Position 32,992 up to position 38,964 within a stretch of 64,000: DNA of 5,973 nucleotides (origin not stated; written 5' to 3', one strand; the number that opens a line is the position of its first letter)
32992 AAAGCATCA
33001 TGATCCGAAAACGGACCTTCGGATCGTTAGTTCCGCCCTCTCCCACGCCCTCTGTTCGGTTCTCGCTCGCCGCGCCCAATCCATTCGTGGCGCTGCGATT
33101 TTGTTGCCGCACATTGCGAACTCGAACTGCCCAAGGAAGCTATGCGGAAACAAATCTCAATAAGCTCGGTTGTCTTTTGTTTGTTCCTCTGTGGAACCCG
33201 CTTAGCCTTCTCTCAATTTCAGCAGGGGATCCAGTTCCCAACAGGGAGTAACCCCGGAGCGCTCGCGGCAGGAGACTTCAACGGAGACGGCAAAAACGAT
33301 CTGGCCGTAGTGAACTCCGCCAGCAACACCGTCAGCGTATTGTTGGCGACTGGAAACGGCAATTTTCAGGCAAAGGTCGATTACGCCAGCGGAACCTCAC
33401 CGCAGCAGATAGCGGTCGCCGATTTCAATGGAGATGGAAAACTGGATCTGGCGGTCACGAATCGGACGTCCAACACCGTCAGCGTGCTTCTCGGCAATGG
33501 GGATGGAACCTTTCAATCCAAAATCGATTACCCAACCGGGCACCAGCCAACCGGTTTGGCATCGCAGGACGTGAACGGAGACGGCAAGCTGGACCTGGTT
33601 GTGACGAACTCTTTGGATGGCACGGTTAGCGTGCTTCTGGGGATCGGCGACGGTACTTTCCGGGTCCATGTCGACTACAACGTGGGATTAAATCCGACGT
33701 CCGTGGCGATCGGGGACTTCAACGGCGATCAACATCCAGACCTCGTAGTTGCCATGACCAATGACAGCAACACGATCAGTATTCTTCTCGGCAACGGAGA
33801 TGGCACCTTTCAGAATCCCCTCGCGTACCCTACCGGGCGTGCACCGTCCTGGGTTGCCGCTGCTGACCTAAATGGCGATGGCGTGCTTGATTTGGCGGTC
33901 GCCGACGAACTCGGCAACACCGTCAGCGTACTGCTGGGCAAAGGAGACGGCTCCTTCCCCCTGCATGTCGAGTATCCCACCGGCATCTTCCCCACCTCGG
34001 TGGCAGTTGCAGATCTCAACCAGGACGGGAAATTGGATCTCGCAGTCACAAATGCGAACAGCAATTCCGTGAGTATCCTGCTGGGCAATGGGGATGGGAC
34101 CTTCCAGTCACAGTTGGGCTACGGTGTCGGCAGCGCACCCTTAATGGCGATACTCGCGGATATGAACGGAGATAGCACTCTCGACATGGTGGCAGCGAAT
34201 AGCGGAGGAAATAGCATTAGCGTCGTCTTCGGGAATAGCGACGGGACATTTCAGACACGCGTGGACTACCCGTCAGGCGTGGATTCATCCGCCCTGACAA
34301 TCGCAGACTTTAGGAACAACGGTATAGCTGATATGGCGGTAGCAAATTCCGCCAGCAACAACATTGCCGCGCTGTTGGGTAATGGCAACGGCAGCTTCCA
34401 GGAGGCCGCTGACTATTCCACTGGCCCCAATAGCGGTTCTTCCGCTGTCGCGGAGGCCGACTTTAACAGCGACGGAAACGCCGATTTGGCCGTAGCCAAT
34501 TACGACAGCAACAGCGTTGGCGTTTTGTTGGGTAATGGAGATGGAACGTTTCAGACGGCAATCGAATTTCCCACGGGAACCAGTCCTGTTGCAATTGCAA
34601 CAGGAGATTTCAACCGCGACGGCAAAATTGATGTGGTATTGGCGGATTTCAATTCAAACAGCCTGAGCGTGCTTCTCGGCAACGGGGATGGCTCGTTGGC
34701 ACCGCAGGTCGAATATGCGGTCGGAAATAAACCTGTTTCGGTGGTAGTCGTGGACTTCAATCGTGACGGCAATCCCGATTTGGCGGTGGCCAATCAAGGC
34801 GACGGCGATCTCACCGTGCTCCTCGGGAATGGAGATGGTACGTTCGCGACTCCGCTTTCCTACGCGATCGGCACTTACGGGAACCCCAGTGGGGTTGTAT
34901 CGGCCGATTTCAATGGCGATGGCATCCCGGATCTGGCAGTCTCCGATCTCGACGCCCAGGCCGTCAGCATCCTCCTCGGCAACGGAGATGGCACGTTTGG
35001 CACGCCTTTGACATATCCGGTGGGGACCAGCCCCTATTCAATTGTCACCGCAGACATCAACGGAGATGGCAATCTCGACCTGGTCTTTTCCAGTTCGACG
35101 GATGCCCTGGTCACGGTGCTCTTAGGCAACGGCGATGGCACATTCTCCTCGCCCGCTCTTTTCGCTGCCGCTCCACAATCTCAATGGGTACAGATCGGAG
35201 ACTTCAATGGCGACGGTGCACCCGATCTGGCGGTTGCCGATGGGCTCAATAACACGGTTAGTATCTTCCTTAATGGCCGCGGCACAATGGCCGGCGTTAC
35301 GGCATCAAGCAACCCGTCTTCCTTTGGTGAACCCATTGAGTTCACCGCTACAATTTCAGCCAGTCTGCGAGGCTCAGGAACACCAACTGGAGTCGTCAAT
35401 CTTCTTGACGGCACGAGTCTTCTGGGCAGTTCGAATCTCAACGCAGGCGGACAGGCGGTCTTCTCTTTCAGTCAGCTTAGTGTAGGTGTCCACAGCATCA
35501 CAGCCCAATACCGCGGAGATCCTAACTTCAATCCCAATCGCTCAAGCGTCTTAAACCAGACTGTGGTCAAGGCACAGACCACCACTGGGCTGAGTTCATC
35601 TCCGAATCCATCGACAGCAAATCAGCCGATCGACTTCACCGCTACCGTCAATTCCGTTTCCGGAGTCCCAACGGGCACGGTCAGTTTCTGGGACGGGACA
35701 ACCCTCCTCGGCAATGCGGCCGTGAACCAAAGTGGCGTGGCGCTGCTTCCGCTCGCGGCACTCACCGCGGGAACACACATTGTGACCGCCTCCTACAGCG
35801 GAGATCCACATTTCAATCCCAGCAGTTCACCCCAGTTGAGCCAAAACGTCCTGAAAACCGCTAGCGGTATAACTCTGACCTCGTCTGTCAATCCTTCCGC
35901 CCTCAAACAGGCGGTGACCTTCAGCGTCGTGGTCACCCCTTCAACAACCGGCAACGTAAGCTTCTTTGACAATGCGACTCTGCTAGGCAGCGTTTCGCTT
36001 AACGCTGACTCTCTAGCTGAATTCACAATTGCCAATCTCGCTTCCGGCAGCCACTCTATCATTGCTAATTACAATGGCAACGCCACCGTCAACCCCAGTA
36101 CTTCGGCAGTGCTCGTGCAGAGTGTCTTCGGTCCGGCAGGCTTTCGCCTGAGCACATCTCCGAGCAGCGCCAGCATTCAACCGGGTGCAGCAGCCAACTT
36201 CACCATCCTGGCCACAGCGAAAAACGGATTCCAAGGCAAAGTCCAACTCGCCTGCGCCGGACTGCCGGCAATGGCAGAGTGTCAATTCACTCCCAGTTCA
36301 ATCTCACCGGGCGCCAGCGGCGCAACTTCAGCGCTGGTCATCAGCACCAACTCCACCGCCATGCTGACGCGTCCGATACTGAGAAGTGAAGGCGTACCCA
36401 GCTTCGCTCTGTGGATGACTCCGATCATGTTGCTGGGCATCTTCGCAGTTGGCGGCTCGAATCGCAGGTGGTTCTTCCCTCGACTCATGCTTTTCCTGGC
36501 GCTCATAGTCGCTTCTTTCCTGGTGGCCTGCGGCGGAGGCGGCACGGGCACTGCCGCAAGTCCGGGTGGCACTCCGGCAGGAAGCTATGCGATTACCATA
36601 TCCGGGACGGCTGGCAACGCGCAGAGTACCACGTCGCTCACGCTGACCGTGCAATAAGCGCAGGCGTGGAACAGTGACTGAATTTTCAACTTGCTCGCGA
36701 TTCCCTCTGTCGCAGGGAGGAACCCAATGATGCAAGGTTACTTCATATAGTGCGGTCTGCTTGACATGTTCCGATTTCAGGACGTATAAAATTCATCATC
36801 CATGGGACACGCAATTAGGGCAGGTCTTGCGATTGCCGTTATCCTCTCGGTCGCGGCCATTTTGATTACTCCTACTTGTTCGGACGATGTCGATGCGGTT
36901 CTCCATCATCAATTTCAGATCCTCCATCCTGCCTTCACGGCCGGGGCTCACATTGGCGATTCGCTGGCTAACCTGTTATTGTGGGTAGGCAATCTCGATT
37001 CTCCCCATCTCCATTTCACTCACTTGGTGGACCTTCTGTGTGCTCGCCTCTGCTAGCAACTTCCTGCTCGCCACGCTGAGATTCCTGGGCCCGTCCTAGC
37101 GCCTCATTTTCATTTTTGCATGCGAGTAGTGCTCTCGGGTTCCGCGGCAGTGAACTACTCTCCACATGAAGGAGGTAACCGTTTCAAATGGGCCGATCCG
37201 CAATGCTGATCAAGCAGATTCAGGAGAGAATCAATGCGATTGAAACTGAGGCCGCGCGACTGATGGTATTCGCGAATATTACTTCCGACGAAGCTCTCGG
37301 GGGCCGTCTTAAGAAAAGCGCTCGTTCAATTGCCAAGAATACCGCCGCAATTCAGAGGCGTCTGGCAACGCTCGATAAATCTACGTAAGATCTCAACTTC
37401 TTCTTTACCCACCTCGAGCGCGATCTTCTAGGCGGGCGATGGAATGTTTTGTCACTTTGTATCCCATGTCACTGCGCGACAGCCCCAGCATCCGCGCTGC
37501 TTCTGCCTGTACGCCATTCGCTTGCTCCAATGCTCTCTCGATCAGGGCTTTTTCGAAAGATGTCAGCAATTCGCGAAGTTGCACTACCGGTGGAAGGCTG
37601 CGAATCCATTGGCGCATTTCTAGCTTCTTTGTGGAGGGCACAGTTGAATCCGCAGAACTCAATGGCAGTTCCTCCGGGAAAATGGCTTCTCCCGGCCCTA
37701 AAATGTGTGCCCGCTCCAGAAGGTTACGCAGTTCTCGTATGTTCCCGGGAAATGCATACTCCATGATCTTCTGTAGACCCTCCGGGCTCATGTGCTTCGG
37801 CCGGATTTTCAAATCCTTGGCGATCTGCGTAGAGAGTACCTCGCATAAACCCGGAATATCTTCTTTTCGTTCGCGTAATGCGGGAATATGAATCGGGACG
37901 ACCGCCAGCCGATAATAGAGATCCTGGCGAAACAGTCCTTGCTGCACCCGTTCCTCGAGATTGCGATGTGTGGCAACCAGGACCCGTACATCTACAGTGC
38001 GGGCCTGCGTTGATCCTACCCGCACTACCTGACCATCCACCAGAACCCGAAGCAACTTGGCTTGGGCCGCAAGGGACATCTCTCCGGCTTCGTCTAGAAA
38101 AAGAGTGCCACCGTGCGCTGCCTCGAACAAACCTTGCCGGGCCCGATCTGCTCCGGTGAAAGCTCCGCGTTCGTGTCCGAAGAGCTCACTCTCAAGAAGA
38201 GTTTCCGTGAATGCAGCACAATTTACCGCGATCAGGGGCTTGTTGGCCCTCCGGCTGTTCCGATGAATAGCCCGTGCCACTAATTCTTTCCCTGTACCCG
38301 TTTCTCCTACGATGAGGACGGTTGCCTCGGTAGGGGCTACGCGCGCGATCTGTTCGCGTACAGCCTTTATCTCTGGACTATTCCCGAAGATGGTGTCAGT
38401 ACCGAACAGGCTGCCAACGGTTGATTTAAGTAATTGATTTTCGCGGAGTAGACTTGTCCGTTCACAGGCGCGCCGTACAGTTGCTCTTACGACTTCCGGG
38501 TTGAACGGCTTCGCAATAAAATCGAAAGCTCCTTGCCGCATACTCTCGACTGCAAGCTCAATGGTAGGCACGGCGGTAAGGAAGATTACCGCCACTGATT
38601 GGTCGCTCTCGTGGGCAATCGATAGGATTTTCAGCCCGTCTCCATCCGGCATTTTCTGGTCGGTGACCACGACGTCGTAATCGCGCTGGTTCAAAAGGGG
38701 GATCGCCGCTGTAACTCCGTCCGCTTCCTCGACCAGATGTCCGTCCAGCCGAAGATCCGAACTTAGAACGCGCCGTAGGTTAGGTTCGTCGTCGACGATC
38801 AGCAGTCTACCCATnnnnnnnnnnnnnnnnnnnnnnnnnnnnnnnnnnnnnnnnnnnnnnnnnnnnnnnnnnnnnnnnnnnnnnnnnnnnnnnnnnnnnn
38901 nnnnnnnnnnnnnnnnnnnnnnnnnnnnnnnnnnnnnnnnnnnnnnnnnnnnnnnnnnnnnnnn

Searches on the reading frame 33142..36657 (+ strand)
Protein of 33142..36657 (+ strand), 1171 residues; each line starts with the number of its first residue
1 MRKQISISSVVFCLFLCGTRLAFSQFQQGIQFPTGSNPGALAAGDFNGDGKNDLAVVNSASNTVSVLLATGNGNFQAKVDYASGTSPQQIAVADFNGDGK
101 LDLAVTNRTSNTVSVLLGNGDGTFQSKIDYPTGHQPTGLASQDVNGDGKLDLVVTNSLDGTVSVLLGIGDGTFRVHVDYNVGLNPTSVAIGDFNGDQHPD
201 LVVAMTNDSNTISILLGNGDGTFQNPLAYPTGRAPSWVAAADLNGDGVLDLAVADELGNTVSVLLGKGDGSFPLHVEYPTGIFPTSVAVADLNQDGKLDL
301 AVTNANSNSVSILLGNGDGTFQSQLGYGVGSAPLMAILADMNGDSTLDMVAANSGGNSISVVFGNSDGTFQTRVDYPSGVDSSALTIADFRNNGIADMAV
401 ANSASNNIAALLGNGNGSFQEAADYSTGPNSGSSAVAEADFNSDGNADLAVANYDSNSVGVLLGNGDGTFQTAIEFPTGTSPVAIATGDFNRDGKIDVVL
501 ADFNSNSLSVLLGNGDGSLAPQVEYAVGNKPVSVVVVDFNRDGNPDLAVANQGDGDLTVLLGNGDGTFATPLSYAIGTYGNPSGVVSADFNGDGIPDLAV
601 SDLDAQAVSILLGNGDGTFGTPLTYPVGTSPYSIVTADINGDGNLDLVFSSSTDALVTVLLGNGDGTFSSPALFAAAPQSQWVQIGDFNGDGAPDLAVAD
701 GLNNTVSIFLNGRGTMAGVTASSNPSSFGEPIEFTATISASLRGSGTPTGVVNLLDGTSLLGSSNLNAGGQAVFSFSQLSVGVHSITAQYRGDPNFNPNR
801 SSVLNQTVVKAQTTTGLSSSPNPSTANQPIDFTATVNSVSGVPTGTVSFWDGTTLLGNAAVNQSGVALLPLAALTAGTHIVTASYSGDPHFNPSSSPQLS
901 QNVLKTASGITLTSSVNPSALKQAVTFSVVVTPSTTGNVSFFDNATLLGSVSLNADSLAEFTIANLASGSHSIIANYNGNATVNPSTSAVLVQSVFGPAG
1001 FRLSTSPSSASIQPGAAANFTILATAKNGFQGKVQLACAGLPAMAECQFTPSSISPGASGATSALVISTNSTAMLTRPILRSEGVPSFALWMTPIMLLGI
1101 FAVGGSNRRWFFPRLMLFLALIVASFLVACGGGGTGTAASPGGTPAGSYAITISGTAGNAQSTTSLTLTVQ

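Call 48: search_protein_families(library=pfam, proteins=[window:33142-36657:+], max_evalue=0.001)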
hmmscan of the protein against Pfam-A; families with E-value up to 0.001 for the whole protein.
window:33142-36657:+ (1171 aa): 4 families
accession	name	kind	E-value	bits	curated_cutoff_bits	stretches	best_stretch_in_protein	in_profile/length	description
PF13517.12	FG-GAP_3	-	6.8e-128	417.8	26.9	15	192-253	1-61/61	FG-GAP-like repeat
PF01839.29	FG-GAP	-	3.9e-58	193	22.1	8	283-312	1-36/37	FG-GAP repeat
PF16640.11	Big_3_5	-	1.9e-56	189.1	35.5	3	817-903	1-87/88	Bacterial Ig-like domain (group 3)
PF12256.14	TcdB_toxin_midN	-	7.2e-08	32.4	24.8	0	79-111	17-51/181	Insecticide toxin TcdB middle/N-terminal region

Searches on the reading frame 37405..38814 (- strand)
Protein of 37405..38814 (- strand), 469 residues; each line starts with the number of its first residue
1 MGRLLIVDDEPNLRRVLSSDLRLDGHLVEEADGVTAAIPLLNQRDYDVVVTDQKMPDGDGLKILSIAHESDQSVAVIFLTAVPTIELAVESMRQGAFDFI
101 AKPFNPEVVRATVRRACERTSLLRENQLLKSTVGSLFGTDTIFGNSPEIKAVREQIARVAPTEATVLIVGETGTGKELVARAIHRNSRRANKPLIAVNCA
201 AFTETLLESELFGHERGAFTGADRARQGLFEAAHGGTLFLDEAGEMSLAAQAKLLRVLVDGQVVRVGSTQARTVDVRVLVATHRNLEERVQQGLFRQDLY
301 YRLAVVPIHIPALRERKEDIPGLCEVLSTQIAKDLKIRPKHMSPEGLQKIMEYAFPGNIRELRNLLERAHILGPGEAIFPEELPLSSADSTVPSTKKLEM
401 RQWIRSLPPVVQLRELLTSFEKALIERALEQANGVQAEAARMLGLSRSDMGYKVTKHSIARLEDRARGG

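Call 3: search_protein_families(library=pfam, proteins=[window:37405-38814:-], max_evalue=0.01)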
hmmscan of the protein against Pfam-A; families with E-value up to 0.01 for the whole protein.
window:37405-38814:- (469 aa): 13 families
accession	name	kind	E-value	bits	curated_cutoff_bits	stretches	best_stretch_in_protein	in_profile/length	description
PF00158.32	Sigma54_activat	-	4.3e-72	241.7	20.2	1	142-309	1-168/168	Sigma-54 interaction domain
PF00072.30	Response_reg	-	3.6e-24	85.5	30.2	1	5-113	2-110/111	Response regulator receiver domain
PF14532.12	Sigma54_activ_2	-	9e-22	78.2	25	1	143-313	1-138/138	Sigma-54 interaction domain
PF25601.1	AAA_lid_14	-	1.5e-19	70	27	1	314-392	1-79/87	AAA+ ATPase lid domain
PF02954.25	HTH_8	-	6.6e-12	45.4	22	1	418-456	3-41/42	Bacterial regulatory protein, Fis family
PF07728.20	AAA_5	-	3.3e-06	27.6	22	1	166-270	2-102/139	AAA domain (dynein-related subfamily)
PF00004.35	AAA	-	0.00011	23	21.2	1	166-284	1-110/131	ATPase family associated with various cellular activities (AAA)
PF13191.12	AAA_16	-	0.00028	21.9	32.6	1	143-232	3-101/167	AAA ATPase domain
PF07724.20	AAA_2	-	0.00029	21.4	27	1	164-277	4-115/166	AAA domain (Cdc48 subfamily)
PF01078.27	Mg_chelatase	-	0.00036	20.4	20.3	0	221-265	93-137/207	Magnesium chelatase, subunit ChlI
PF13401.12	AAA_22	-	0.00077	20.2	27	1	165-273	7-113/130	AAA domain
PF18024.7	HTH_50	-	0.006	16.7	27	0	412-456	3-46/50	Helix-turn-helix domain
PF13245.12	AAA_19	-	0.0091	16.6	25.1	0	157-267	5-124/134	AAA domain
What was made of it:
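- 37405..38814 (-): NtrC-family sigma-54 activator (REC, AAA+ with GAFTGA, HTH_8). Sigma54_activat E 4e-72 (call 3).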

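Call 4: search_protein_families(library=ncbifam, proteins=[window:37405-38814:-], max_evalue=0.01)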
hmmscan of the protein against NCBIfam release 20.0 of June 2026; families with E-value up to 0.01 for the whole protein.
window:37405-38814:- (469 aa): 120 families (the best 25 are shown)
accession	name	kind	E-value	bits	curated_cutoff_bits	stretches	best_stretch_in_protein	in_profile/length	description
NF008469.0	PRK11361.1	equivalog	3.1e-131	438.2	714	1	3-460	6-457/461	acetoacetate metabolism transcriptional regulator AtoC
TIGR01818.1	ntrC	equivalog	3.8e-127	424.9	558.6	1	5-454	2-460/463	nitrogen regulation protein NR(I)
TIGR01817.1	nifA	equivalog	4.4e-109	365.7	528.85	1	132-459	188-529/534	nif-specific transcriptional activator NifA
NF007689.0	PRK10365.1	equivalog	1e-108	364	760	1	4-453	8-438/441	sigma-54-dependent response regulator transcription factor ZraR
NF051870.1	NAssimRespRegNtrX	equivalog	1.3e-108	363.9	600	1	4-454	4-447/452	nitrogen assimilation response regulator NtrX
TIGR02915.1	PEP_resp_reg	equivalog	1.1e-107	360.6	502.6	1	4-458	1-443/445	PEP-CTERM-box response regulator transcription factor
NF003451.0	PRK05022.1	equivalog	6.5e-106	355.1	476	1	108-450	154-501/512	nitric oxide reductase transcriptional regulator NorR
NF008176.1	PRK10923.1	equivalog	1.4e-105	353.6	620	1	2-455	4-464/469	nitrogen regulation protein NR(I)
NF041946.1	LuxO_transreg_Vib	equivalog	9.6e-100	334.5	800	1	35-455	30-458/463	quorum-sensing sigma-54 dependent transcriptional regulator LuxO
NF011695.0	PRK15115.1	equivalog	2.6e-96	323.1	763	1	3-458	8-437/445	two-component system response regulator GlrR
NF038308.1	RNA_repair_RtcR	equivalog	5.9e-96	322.4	650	1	79-451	115-505/530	RNA repair transcriptional activator RtcR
NF041552.1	TF_PrdR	equivalog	1.6e-95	320.6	795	1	138-456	265-575/577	sigma-54 dependent transcriptional regulator PrdR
NF049963.1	RespRegFlgRCampy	domain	6.1e-95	318.6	750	1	4-390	3-384/429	fla regulon two-component system response regulator FlgR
TIGR02329.1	propionate_PrpR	equivalog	1.3e-88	297.9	499.2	1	122-450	196-520/526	propionate catabolism operon regulatory protein PrpR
NF011953.0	PRK15424.1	equivalog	4.6e-88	296.1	703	1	109-453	185-530/538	propionate catabolism operon regulatory protein PrpR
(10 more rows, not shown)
